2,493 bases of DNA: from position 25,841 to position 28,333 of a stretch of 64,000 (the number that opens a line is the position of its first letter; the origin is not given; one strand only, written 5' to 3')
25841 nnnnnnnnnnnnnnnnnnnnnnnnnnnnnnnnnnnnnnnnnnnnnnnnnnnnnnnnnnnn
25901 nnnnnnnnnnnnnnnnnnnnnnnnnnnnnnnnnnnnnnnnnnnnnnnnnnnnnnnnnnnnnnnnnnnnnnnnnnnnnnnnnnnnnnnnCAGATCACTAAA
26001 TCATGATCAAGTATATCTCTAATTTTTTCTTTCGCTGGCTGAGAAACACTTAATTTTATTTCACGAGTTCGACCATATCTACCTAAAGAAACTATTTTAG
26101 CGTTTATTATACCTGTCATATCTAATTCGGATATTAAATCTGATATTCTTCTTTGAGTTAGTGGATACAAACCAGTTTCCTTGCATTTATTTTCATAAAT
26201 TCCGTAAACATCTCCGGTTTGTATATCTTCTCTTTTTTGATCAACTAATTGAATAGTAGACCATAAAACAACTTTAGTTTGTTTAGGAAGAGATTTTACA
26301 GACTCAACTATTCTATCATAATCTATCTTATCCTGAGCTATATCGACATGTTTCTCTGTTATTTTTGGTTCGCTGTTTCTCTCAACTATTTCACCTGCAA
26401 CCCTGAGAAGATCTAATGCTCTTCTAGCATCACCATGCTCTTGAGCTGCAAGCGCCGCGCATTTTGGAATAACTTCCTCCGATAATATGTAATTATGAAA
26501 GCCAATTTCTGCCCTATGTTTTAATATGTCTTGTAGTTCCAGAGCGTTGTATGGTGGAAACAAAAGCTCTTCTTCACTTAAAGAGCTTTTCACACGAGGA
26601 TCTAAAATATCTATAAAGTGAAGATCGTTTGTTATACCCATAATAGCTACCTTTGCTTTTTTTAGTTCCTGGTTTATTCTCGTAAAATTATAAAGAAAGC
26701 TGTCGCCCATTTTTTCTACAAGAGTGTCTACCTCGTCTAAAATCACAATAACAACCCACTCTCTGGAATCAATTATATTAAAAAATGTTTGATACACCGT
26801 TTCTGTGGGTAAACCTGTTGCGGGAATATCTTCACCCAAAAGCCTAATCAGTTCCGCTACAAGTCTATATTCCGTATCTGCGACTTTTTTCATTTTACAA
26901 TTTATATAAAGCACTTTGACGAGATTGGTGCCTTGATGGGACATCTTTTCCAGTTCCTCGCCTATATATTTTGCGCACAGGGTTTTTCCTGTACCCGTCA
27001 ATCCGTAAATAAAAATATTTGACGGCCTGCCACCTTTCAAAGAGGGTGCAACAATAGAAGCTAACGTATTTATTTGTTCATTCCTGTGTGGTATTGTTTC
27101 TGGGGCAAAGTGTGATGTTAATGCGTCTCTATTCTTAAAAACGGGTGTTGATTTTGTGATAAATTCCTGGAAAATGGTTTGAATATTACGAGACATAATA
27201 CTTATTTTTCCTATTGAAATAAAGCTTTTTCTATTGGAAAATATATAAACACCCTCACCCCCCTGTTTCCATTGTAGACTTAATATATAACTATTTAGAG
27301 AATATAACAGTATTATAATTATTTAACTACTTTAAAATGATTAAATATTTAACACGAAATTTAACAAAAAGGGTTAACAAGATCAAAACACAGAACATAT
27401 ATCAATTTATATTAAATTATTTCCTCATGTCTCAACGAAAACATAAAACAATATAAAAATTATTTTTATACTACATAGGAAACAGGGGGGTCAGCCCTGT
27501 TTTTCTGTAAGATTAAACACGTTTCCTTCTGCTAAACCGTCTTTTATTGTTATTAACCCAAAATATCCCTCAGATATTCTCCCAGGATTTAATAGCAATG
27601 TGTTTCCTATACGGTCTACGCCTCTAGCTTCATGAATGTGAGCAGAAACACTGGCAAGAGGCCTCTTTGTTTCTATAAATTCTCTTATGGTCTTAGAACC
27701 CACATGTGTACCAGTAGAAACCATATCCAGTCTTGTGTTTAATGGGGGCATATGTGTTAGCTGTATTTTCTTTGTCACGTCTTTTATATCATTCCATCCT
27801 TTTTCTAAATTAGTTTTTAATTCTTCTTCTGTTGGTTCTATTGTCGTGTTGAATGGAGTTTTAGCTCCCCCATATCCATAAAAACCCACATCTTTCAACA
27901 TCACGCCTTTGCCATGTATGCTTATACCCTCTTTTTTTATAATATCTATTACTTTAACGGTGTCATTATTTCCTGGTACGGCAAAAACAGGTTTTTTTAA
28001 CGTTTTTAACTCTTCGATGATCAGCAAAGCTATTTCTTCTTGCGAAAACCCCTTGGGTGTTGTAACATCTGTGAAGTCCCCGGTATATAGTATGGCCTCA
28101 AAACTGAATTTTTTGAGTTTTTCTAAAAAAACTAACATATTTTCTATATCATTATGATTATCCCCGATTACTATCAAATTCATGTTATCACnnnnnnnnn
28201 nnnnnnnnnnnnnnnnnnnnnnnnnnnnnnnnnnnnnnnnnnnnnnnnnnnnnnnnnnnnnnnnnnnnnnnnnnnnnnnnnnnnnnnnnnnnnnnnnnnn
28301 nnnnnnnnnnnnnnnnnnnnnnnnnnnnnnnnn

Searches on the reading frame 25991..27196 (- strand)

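Call 83: search_protein_families(library=pfam, proteins=[window:25991-27196:-], max_evalue=0.0001)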
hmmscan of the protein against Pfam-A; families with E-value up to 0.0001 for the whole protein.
window:25991-27196:- (402 aa): 8 families
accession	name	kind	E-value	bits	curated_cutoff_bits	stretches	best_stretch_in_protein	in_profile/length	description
PF09079.17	Cdc6_C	-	4.1e-28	97.6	25.1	1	298-386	1-90/96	CDC6, C terminal winged helix domain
PF22703.2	Cdc6_lid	-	6.9e-26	90.4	27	1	222-288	1-67/68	Cdc6 AAA+ ATPase-type lid domain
PF13401.12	AAA_22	-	6.5e-09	36.6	27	1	59-188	6-123/130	AAA domain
PF00004.35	AAA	-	2.2e-07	31.8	21.2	1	62-204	2-120/131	ATPase family associated with various cellular activities (AAA)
PF22606.2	Cdc6-ORC-like_ATPase_lid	-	3.8e-07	30.4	27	1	216-273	1-58/60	Cdc6/ORC-like, ATPase lid domain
PF13191.12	AAA_16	-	1.6e-06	29.2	32.6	1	36-104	3-62/167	AAA ATPase domain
PF01637.24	ATPase_2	-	2.6e-06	27.9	33.2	1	53-182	15-146/225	ATPase domain predominantly from Archaea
PF05621.17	TniB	-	1.3e-05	25.2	22.4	1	52-190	29-164/189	Bacterial TniB protein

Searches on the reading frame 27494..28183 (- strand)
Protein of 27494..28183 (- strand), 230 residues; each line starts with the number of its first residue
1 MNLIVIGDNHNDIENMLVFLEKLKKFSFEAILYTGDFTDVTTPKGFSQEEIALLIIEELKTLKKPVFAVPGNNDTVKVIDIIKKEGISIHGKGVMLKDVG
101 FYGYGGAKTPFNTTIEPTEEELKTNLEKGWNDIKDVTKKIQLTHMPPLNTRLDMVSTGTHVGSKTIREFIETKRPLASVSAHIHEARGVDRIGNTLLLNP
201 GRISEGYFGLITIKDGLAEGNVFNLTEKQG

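Call 83: search_protein_families(library=pfam, proteins=[window:27494-28183:-], max_evalue=0.0001)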
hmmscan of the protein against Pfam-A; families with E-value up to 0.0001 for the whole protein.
window:27494-28183:- (230 aa): 3 families
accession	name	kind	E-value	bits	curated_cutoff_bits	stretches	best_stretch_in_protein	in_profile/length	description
PF00149.33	Metallophos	-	1.6e-14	55.2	21.5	1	1-185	1-190/191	Calcineurin-like phosphoesterase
PF12850.12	Metallophos_2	-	7.2e-12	46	27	1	1-205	1-137/154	Calcineurin-like phosphoesterase superfamily domain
PF14582.11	Metallophos_3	-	1e-11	45.1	28.2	1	132-215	170-251/259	Metallophosphoesterase, calcineurin superfamily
